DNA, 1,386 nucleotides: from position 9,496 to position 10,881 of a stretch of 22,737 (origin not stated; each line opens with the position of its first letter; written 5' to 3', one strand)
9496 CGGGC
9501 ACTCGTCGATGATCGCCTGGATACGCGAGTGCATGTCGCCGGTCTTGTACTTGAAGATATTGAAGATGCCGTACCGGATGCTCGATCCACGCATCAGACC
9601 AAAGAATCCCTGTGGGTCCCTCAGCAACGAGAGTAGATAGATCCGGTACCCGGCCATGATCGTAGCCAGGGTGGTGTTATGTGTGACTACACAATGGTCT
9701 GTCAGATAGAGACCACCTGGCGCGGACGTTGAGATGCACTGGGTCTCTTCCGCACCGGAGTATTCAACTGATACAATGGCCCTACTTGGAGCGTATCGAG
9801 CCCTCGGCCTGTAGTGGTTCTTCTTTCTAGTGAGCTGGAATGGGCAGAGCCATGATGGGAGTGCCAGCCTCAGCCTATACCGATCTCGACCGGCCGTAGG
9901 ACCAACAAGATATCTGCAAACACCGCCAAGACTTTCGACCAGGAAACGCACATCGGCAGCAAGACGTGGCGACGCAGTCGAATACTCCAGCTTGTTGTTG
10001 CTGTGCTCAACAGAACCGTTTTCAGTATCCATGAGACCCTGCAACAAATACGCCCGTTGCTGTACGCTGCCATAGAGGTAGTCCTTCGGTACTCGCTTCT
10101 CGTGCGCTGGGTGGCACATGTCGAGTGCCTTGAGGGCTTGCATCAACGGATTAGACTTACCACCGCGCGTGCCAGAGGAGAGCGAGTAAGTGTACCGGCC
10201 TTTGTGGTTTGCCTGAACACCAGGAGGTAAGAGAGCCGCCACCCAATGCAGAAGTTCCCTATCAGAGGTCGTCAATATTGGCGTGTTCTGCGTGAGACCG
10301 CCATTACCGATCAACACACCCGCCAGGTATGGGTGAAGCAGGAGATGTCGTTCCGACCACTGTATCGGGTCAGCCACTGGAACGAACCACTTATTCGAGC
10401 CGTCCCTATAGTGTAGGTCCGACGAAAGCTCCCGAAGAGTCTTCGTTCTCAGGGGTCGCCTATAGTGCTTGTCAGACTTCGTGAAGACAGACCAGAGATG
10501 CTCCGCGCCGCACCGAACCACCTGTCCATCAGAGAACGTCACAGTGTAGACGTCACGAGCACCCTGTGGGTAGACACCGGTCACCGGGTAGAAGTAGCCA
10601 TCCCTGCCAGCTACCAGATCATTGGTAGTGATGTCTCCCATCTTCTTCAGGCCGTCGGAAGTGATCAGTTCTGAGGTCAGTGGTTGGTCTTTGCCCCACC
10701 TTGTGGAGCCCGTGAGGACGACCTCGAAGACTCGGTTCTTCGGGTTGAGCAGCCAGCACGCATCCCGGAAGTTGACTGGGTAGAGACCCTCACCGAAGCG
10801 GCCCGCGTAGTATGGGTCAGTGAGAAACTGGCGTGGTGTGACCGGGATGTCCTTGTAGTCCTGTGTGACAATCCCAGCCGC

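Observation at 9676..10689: Class-3-type intein with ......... endonuclease splitting the terminase P-loop, with Asp as first residue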

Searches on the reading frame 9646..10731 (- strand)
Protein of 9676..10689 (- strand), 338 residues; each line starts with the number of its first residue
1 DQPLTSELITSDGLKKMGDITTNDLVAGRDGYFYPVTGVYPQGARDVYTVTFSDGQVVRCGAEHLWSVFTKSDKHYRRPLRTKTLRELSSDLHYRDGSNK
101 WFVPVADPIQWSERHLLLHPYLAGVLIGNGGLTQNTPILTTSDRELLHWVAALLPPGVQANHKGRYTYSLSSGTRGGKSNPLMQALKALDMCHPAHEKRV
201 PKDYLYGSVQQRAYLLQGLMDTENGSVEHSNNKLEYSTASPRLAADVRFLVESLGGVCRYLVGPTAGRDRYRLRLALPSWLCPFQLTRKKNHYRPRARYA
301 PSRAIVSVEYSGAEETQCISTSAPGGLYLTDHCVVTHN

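Call 3: search_protein_families(library=pfam, proteins=[window:9676-10689:-], max_evalue=1)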
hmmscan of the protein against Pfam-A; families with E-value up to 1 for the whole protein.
window:9676-10689:- (338 aa): 3 families
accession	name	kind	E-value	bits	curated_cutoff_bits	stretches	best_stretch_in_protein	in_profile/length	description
PF14528.11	LAGLIDADG_3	-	4.2e-07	30.6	22.5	1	211-256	2-48/82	LAGLIDADG-like domain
PF18115.7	Tudor_3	-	0.054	13.8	25.8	1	28-58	11-42/52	DNA repair protein Crb2 Tudor domain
PF05203.21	Hom_end_hint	-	0.25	11.7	32.1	1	9-54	9-54/228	Hom_end-associated Hint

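Call 4: search_protein_families(library=phrogs, proteins=[window:9676-10689:-], max_evalue=0.01)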
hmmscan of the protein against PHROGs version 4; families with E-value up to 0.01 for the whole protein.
window:9676-10689:- (338 aa): 6 families
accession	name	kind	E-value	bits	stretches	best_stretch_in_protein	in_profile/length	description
phrog_19299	-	head and packaging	3.9e-24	86.1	1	7-255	38-294/702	terminase large subunit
phrog_50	-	DNA, RNA and nucleotide metabolism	5.2e-17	63.1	1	2-127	89-211/570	DnaC-like helicase loader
phrog_510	-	DNA, RNA and nucleotide metabolism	3.8e-16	59.9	1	15-230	422-630/667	DNA primase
phrog_36964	-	head and packaging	9.9e-16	57.9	1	8-255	99-337/890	terminase large subunit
phrog_15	-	head and packaging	2.7e-15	56.8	1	6-229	84-311/1330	terminase large subunit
phrog_30356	-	DNA, RNA and nucleotide metabolism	2.1e-05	23.8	1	187-259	561-633/823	helicase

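Call 25: find_homologous_proteins(query=window:9676-10689:-, max_evalue=0.00001)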
Query window:9676-10689:- (338 aa): 33 proteins with E <= 0.00001 among 4586 candidates.
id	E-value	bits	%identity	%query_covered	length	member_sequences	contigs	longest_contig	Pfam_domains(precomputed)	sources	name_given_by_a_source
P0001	1.5e-65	240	38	100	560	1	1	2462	PF14528.12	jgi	jgi:SpoVK/Ycf46/Vps4 family AAA+-type ATPase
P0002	1.0e-62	231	38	100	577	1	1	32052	PF14528.12,PF02562.23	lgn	-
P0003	5.9e-60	221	38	100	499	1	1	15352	PF14528.12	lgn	-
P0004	2.6e-58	216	37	95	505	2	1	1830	PF14528.12,PF02562.23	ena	-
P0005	2.1e-53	200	37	99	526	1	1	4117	PF14528.12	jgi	jgi:hypothetical protein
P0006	7.4e-53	198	35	100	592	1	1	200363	PF13604.13,PF13245.13,PF14528.12,PF02562.23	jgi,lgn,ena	-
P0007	2.6e-52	196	39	100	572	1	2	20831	PF14528.12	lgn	-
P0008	7.1e-52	195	35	100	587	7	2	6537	PF13604.13,PF13245.13,PF14528.12,PF02562.23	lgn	-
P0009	5.0e-51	192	36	100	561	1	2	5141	PF05204.20,PF13604.13,PF13245.13,PF14528.12,PF02562.23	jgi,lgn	-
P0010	1.0e-50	191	36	99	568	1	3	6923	PF13604.13,PF14528.12,PF02562.23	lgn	-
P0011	1.7e-49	187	37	100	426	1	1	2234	PF14528.12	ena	-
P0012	9.9e-49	184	37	100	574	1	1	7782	PF14528.12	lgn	-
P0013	1.1e-48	184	32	93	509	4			PF14528.12,PF02562.23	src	-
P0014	9.0e-48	181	36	86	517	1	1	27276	PF00176.30,PF14528.12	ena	-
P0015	6.2e-46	175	35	100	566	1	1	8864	PF00176.30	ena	-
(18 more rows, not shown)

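Call 30: search_solved_structures(query=window:9676-10689:-, max_evalue=1, show_alignments=2)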
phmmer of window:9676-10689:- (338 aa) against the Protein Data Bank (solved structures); distinct sequences matched with E-value up to 1: 6.
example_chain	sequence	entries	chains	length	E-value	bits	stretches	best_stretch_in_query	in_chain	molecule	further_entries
6riz_A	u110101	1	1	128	1.6e-07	34.1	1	5-70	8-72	gp41-1 intein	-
6qaz_A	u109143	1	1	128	4.2e-06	29.4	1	5-69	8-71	cyanophage-like gp41-1 intein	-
6bs8_A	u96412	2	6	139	0.0018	20.8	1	6-67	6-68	Replicative DNA helicase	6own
6rix_A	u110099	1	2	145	0.0024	20.3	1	6-68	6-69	Replicative DNA helicase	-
6riy_A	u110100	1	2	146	0.004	19.7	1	6-68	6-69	Replicative DNA helicase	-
6xxw_A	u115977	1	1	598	0.74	12.2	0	35-120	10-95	Beta-glucuronidase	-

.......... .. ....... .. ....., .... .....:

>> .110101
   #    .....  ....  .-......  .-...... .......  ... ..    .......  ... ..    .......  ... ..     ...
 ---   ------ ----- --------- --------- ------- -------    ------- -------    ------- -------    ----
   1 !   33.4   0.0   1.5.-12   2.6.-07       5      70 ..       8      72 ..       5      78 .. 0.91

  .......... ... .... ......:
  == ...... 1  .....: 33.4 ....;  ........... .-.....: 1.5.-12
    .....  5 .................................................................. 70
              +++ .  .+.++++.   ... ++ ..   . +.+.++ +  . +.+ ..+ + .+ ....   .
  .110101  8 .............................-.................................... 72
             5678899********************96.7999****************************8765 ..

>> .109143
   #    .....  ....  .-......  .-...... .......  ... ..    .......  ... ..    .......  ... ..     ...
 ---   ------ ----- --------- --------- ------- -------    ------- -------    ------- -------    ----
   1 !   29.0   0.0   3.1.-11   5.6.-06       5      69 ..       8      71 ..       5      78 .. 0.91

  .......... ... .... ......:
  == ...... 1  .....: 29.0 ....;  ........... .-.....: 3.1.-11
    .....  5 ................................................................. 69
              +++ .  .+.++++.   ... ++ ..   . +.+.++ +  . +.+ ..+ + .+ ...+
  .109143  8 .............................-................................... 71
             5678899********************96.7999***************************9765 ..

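Call 36: search_protein_representatives(protein=window:9676-10689:-)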
Query: 338 residues. Proteins with E-value up to 0.001 (for the whole library): 16259; up to 1e-10: 11106; up to 1e-30: 4248. The best 150 are listed.
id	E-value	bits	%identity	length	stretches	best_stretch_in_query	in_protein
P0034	2.2e-120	418.4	37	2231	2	2-338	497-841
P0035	1.1e-113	396.3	34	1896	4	3-338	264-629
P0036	1.8e-102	359.5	35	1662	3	2-338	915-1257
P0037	7.1e-98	344.4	35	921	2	2-338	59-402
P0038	8.4e-96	337.6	38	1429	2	2-338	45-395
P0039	1.7e-93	330.0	38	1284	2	2-338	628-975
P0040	7.0e-93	328.0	36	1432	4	2-338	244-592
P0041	5.8e-90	318.4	37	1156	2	2-338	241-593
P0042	3.6e-89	315.7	39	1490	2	2-338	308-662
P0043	6.0e-89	315.0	48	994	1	2-338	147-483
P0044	8.1e-89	314.6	35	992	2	2-338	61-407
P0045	7.0e-88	311.5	35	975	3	4-338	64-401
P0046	6.2e-87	308.4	36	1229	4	2-182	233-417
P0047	7.5e-87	308.1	34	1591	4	2-338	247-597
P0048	1.2e-85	304.2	36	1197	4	2-171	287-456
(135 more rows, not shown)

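Call 52: predict_structure(alignment_id=A2)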
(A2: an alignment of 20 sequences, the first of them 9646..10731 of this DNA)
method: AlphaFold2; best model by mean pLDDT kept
length: 362 residues; sequences in the alignment: 20
mean_pLDDT: 90.0   pTM: 0.89
mean pLDDT of the five models: 90.0, 89.5, 89.3, 89.3, 88.4
residues with pLDDT >= 90: 284; 70-90: 49; 50-70: 11; < 50: 18
segments of 3 or more residues with pLDDT < 50: 1-11, 356-362
pLDDT, mean of each block of 10 residues (from residue 1): 34 80 96 97 97 93 96 93 87 89 95 95 97 98 92 97 97 94 82 87 90 96 98 97 92 96 97 85 90 96 93 87 97 90 94 54 32
secondary structure, 60 per line:
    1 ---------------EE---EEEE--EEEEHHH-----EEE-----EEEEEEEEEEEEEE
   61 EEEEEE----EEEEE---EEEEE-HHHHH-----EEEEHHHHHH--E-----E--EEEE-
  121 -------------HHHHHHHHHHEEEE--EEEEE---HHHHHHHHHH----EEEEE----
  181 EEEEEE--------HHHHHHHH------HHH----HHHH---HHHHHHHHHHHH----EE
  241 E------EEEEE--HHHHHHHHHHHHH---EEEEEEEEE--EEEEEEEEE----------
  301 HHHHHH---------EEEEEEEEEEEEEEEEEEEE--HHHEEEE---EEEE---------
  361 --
elements in order: E21-24 E27-30 E39-41 E47-66 E71-75 E79-83 H85-89 E95-98 H99-104 E116-119 H134-143 E144-147 E150-154 H158-167 E172-176 E181-186 H195-202 H216-219 H223-234 E239-241 E248-252 H255-267 E271-279 E282-290 H301-306 E316-335 E341-344 E348-351

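Call 56: fold_search(model_id=the predicted structure, library=pdb)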
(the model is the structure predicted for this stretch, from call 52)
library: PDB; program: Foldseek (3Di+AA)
matches with E <= 10: 511; with E <= 0.001: 70
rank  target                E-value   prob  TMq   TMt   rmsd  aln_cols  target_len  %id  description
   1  1ef0_A                1.3e-17  1.00  0.74  0.64   4.9       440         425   19  CRYSTAL STRUCTURE OF PI-SCEI MINIPRECURSOR (released 2000-06-07)
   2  7qsu                  2.3e-17  1.00  0.63  0.62   6.2       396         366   16  Crystal structure of homing endonuclease-associated TliVMA intein (C1A, d333-339) (released 2022-03-30)
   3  1jva_B                8.2e-17  1.00  0.74  0.63   5.4       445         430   16  CRYSTAL STRUCTURE OF THE VMA1-DERIVED ENDONUCLEASE BEARING THE N AND C EXTEIN PROPEPTIDES (released 2002-08-29)
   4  1lwt_A                2.1e-16  1.00  0.72  0.60   5.2       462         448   17  Crystal structure of the intein homing endonuclease PI-SceI bound to its substrate DNA (Ca2+ free) (released 2002-09-27)
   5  1vde_A                2.2e-16  1.00  0.71  0.61   5.6       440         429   18  PI-SCEI, A HOMING ENDONUCLEASE WITH PROTEIN SPLICING ACTIVITY (released 1998-04-08)
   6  1vde_B                3.1e-16  1.00  0.73  0.63   5.2       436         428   17  PI-SCEI, A HOMING ENDONUCLEASE WITH PROTEIN SPLICING ACTIVITY (released 1998-04-08)
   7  1lws_A                6.2e-16  1.00  0.71  0.61   4.9       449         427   18  Crystal structure of the intein homing endonuclease PI-SceI bound to its recognition sequence (released 2002-09-27)
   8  1um2_B                1.0e-15  1.00  0.74  0.65   4.6       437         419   18  Crystal Structure of the Vma1-Derived Endonuclease with the Ligated Extein Segment (released 2004-09-22)
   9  7qss                  1.2e-15  1.00  0.64  0.55   5.6       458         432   13  Crystal structure of homing endonuclease-associated TliVMA intein (C1A) (released 2022-03-30)
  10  1jva_A                1.5e-15  1.00  0.72  0.63   4.7       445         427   17  CRYSTAL STRUCTURE OF THE VMA1-DERIVED ENDONUCLEASE BEARING THE N AND C EXTEIN PROPEPTIDES (released 2002-08-29)
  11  1ef0_B                5.2e-15  1.00  0.71  0.65   5.5       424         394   17  CRYSTAL STRUCTURE OF PI-SCEI MINIPRECURSOR (released 2000-06-07)
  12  7qst                  8.7e-15  1.00  0.61  0.61   8.4       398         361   14  Crystal structure of homing endonuclease-associated PhoVMA intein (C1A) (released 2022-03-30)
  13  1dfa                  1.2e-14  1.00  0.68  0.62   6.2       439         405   17  CRYSTAL STRUCTURE OF PI-SCEI IN C2 SPACE GROUP (released 1999-12-08)
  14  1um2_A                3.3e-14  1.00  0.72  0.64   5.0       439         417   19  Crystal Structure of the Vma1-Derived Endonuclease with the Ligated Extein Segment (released 2004-09-22)
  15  2cw7                  9.1e-10  1.00  0.51  0.36  23.0       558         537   12  Crystal structure of intein homing endonuclease II (released 2006-04-18)
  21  6rix_B                1.3e-05  1.00  0.20  0.52   3.8        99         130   28  Crystal structure of MchDnaB-1 intein (released 2020-05-13)
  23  6bs8_C                2.4e-05  1.00  0.19  0.52   3.7        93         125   27  The class 3 DnaB intein from Mycobacterium smegmatis (released 2018-11-21)
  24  6bs8_B                2.6e-05  1.00  0.30  0.79  10.2       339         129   12  The class 3 DnaB intein from Mycobacterium smegmatis (released 2018-11-21)
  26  6rix_A                2.6e-05  1.00  0.20  0.51   3.9        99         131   28  Crystal structure of MchDnaB-1 intein (released 2020-05-13)
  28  6bs8_A                6.4e-05  1.00  0.19  0.51   3.7        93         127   27  The class 3 DnaB intein from Mycobacterium smegmatis (released 2018-11-21)
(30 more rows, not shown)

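Call 58: search_protein_families(library=ncbifam, proteins=[window:9676-10689:-], max_evalue=1)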
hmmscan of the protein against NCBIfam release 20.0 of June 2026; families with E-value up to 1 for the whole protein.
window:9676-10689:- (338 aa): 4 families
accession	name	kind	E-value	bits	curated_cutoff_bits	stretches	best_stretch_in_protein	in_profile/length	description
NF005852.0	PRK07773.1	equivalog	3.4e-07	29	780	1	35-275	441-681/886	replicative DNA helicase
NF045703.1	rSAM_Tes_intein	exception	0.00081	17.3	1700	1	188-259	439-511/1040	tetraether lipid synthase Tes, intein-containing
NF038098.1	GyrA_w_intein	exception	0.011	13.6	1850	1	191-260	315-386/1232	intein-containing DNA gyrase subunit A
NF004841.0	PRK06193.1-1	equivalog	0.23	10.7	178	1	19-56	177-214/232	hypothetical protein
